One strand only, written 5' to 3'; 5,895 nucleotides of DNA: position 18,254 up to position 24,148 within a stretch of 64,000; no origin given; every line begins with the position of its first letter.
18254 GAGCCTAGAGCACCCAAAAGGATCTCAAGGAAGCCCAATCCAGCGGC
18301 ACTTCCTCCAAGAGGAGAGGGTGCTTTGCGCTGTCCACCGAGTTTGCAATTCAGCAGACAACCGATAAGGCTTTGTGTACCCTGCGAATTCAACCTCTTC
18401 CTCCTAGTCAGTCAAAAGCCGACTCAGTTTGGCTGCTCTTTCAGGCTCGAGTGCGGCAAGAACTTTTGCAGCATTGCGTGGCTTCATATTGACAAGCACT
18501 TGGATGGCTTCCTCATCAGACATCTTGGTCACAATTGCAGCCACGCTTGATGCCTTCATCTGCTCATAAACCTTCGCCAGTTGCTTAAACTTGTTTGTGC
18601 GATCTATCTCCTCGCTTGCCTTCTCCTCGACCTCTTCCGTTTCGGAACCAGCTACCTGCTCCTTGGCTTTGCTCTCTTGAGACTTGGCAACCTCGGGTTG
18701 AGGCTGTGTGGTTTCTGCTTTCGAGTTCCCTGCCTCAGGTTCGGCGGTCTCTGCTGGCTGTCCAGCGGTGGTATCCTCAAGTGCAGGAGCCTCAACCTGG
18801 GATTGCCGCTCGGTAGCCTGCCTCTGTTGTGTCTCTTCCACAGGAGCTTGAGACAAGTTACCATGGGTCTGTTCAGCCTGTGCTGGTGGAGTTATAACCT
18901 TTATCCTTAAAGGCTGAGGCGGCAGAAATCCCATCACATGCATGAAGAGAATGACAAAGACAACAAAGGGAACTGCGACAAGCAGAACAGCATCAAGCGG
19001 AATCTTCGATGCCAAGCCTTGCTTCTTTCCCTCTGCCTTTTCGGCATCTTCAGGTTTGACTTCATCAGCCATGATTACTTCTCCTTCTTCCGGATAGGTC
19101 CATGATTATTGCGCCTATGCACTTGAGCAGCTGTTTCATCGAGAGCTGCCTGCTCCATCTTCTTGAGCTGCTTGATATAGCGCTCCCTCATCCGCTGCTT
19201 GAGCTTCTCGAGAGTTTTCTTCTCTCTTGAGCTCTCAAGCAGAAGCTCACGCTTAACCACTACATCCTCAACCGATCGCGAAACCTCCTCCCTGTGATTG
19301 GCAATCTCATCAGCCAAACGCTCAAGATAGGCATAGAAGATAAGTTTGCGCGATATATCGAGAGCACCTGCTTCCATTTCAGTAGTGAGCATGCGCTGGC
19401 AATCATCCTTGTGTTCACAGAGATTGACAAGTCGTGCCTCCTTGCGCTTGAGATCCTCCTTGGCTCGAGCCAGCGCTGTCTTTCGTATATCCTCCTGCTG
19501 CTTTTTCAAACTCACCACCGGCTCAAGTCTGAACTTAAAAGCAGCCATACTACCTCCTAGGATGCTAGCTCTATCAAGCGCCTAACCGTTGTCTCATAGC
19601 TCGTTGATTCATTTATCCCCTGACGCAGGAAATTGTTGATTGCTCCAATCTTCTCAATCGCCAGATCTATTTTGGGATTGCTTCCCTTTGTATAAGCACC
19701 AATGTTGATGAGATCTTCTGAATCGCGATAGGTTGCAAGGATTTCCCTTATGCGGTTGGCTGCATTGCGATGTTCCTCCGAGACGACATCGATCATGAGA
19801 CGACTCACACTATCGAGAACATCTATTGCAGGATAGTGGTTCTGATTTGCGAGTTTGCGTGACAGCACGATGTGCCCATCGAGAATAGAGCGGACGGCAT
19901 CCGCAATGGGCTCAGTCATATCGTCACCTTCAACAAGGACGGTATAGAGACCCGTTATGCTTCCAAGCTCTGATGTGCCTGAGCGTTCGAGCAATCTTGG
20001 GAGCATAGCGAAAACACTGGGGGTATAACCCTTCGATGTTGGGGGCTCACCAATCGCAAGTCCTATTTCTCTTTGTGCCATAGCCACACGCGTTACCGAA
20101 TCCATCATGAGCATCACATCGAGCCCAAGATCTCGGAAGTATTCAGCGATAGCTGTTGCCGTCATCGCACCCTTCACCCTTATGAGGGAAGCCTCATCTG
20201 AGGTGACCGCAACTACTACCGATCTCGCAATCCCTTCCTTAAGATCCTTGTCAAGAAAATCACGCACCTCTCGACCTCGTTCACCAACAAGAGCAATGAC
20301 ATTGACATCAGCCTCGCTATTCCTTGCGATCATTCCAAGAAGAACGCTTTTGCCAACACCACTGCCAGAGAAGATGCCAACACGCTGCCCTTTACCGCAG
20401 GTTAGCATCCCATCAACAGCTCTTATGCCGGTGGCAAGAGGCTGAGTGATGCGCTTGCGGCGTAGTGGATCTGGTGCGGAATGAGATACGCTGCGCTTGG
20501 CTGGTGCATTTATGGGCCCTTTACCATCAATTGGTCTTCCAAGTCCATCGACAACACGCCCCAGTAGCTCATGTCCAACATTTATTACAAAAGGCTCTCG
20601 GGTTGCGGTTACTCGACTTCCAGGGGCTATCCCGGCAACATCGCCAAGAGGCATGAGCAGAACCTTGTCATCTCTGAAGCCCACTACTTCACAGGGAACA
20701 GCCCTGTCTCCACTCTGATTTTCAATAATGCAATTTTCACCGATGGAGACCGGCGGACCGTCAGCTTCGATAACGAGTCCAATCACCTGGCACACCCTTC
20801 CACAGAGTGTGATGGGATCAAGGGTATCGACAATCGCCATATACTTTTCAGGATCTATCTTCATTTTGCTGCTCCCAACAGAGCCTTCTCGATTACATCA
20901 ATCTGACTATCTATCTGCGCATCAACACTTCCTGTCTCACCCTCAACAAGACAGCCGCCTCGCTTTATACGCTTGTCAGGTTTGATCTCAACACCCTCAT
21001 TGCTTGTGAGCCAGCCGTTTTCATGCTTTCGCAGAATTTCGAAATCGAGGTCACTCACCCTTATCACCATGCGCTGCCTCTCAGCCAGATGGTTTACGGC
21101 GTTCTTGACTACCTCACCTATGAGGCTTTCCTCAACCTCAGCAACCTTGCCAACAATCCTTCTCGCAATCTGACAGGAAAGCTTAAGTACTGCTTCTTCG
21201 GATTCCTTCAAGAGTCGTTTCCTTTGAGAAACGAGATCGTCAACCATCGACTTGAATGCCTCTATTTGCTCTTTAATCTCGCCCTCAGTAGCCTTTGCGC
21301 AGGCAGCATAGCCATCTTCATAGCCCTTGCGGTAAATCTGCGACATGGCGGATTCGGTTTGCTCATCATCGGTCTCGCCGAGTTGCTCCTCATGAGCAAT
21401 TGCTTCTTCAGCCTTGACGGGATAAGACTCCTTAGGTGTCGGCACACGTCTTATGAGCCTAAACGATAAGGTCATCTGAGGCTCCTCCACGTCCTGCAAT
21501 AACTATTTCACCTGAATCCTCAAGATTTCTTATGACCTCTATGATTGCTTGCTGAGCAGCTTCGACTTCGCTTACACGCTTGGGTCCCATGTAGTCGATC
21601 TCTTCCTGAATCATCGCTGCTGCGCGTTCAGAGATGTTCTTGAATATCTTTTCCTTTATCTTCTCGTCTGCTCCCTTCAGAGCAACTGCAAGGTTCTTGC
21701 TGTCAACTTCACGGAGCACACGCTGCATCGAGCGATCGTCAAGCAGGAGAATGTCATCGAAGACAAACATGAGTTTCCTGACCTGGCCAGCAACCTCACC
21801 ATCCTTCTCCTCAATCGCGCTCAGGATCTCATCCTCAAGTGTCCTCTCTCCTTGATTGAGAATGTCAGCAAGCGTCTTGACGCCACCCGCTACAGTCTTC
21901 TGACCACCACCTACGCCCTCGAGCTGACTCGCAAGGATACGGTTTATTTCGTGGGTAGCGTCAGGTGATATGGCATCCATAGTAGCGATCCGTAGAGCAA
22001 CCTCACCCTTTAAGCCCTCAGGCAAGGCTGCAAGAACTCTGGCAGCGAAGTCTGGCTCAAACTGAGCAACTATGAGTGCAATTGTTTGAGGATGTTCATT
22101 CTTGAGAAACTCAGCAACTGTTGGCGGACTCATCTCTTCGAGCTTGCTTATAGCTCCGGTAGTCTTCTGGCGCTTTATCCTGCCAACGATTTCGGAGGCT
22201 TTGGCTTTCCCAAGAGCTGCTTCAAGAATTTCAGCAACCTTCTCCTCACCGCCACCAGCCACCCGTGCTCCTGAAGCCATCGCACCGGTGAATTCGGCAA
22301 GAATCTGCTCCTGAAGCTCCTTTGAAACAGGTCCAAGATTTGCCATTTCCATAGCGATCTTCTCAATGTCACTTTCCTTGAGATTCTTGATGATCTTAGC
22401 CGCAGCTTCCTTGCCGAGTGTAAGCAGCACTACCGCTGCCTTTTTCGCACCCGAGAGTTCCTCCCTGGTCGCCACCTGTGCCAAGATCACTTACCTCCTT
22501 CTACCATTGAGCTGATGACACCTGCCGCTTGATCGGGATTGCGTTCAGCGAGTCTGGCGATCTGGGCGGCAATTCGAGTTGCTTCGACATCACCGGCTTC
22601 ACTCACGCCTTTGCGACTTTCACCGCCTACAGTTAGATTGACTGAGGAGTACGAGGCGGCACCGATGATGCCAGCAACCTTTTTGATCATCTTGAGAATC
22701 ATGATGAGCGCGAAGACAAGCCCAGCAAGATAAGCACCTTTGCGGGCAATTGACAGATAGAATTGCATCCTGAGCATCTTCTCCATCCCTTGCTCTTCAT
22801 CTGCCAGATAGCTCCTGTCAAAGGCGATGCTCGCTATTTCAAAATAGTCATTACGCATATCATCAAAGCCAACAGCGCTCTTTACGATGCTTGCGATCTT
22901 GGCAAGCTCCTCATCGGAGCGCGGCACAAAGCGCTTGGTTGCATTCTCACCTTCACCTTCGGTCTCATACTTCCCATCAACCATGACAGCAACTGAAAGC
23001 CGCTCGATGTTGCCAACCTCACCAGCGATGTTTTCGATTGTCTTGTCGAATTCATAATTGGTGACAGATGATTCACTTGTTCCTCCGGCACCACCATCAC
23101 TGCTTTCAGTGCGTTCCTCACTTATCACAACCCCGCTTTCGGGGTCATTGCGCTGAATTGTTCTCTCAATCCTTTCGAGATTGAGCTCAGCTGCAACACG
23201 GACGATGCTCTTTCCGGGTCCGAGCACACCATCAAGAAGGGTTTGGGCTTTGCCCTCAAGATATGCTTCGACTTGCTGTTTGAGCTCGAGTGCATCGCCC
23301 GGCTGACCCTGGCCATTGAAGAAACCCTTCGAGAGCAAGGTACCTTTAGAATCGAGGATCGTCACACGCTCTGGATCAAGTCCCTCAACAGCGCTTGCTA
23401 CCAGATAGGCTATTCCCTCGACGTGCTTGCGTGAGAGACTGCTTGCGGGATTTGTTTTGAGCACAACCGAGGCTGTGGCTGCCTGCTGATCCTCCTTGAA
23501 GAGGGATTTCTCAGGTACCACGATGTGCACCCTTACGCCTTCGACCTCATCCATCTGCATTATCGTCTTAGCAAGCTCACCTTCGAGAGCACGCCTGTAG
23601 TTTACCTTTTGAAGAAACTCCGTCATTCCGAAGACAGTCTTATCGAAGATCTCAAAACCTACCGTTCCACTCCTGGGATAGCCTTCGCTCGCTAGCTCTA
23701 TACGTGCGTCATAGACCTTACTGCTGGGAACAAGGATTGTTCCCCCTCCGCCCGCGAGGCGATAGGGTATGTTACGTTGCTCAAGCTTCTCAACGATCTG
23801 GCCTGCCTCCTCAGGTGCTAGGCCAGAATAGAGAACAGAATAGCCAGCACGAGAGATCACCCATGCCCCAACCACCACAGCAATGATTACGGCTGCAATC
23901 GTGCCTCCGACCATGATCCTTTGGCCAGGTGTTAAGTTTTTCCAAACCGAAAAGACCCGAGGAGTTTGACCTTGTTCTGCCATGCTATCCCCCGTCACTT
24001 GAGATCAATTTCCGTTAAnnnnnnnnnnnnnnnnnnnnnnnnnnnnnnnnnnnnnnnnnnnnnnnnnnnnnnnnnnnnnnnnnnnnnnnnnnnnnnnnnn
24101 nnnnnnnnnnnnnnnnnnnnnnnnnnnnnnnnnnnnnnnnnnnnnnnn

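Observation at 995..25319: Firmicutes-type fla operon synteny driven by sigma-54 promoters and an FlrBC-like two-component system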

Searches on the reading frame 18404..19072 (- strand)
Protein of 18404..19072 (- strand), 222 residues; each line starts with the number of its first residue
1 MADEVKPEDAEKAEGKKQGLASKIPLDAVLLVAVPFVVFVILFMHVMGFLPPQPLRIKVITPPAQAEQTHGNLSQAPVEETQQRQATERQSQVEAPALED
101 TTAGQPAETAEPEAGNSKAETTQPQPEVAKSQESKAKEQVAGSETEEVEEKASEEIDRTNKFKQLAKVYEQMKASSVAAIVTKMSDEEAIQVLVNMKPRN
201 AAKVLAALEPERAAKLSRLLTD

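Call 6: search_protein_families(library=ncbifam, proteins=[window:18404-19072:-])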
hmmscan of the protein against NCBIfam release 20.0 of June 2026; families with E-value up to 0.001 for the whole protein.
window:18404-19072:- (222 aa): 0 families

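Call 8: search_protein_families(library=pfam, proteins=[window:18404-19072:-], max_evalue=0.01)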
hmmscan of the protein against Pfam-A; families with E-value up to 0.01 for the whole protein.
window:18404-19072:- (222 aa): 1 family
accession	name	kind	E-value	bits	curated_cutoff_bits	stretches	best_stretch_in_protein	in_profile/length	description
PF03448.22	MgtE_N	-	3e-07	31.3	25.9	1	159-220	24-85/102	MgtE intracellular N domain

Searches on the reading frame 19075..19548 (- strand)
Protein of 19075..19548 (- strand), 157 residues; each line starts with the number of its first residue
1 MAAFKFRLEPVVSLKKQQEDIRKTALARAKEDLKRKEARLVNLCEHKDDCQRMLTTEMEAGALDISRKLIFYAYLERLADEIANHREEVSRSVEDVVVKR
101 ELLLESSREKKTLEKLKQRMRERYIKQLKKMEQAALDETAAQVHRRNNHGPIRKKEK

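Call 7: search_protein_families(library=ncbifam, proteins=[window:19075-19548:-])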
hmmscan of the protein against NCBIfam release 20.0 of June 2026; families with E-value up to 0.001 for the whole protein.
window:19075-19548:- (157 aa): 1 family
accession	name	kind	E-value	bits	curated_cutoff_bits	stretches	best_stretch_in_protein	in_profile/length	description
TIGR02473.1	flagell_FliJ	equivalog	3.8e-20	72.7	50.45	1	5-146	1-141/141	flagellar export protein FliJ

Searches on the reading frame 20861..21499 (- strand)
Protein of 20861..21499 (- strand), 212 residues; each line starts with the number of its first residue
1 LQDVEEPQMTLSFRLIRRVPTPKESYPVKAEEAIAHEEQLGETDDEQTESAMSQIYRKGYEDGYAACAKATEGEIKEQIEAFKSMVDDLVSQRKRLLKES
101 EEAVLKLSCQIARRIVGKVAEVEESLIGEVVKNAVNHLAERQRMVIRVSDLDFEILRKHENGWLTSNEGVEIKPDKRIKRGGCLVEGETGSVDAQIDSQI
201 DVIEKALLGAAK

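Call 7: search_protein_families(library=ncbifam, proteins=[window:20861-21499:-])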
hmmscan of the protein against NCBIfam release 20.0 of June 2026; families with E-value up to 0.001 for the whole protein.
window:20861-21499:- (212 aa): 14 families
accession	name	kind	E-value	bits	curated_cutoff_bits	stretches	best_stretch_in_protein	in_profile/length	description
NF005198.1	PRK06669.1-3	equivalog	6.4e-30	104.4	200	1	30-208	113-294/299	flagellar assembly protein FliH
TIGR03825.1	FliH_bacil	equivalog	2.4e-19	69.9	148.9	1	42-211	76-248/255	flagellar assembly protein FliH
NF004270.2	PRK05687.2-1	equivalog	1.9e-18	66.9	180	1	35-206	50-221/223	flagellar assembly protein FliH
NF004968.0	PRK06328.1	equivalog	3.1e-18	65.9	220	1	67-207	57-200/223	HrpE/YscL family type III secretion apparatus protein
NF005392.0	PRK06937.1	equivalog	7.6e-18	64.6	159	1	49-207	47-199/209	HrpE/YscL family type III secretion apparatus protein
NF005196.1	PRK06669.1-1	equivalog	5e-14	52.4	200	1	44-207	109-272/274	flagellar assembly protein FliH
TIGR02499.1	HrpE_YscL_not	equivalog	7.3e-11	42.4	78.7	1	35-195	24-166/166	type III secretion system stator protein SctL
NF004267.1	PRK05687.1-3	equivalog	9.7e-10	38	293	1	53-207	101-256/266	flagellar assembly protein FliH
NF004266.1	PRK05687.1-1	equivalog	2.8e-09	36.8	260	1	46-198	60-216/230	flagellar assembly protein FliH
NF004269.1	PRK05687.1-5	equivalog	1.2e-07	31.6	279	1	56-206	72-228/249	flagellar assembly protein FliH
NF006574.0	PRK09098.1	subfamily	2.8e-05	23.7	278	1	53-210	75-225/277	HrpE/YscL family type III secretion apparatus protein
NF004690.0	PRK06032.1-1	equivalog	0.00025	20.7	201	1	47-201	32-193/209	flagellar assembly protein H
NF004691.0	PRK06032.1-2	equivalog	0.00036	20.3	179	1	46-150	41-139/205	flagellar assembly protein H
NF009925.1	PRK13386.1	equivalog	0.00085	18.7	192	0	44-202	59-215/228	flagellar assembly protein FliH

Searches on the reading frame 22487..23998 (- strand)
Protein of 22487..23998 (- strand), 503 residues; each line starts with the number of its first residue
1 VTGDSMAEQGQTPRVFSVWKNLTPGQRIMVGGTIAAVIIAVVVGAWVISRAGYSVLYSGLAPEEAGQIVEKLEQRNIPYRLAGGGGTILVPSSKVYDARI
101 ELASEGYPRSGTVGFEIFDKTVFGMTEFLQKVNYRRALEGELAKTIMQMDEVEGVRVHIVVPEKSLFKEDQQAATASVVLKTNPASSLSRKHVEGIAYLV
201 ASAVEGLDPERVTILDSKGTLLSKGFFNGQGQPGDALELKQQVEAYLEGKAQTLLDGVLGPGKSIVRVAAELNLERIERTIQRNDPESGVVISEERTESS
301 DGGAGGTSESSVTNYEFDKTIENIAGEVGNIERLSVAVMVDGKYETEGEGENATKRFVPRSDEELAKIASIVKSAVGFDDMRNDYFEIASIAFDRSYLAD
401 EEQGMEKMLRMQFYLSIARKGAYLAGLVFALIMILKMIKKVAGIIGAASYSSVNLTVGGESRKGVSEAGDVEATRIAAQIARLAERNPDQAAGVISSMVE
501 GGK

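Call 7: search_protein_families(library=ncbifam, proteins=[window:22487-23998:-])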
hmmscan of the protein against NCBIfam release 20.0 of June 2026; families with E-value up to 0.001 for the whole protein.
window:22487-23998:- (503 aa): 3 families
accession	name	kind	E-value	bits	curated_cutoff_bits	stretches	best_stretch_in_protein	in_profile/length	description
TIGR00206.1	fliF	equivalog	3.5e-92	310.1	129.75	2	17-305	14-312/555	flagellar basal-body MS-ring/collar protein FliF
TIGR02544.1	III_secr_YscJ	equivalog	1.6e-19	70.4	161.95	1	45-215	11-184/193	type III secretion system inner membrane ring lipoprotein SctJ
NF011875.1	PRK15348.1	equivalog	0.00016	21.4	260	1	38-215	6-183/249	EscJ/YscJ/HrcJ family type III secretion inner membrane ring protein SsaJ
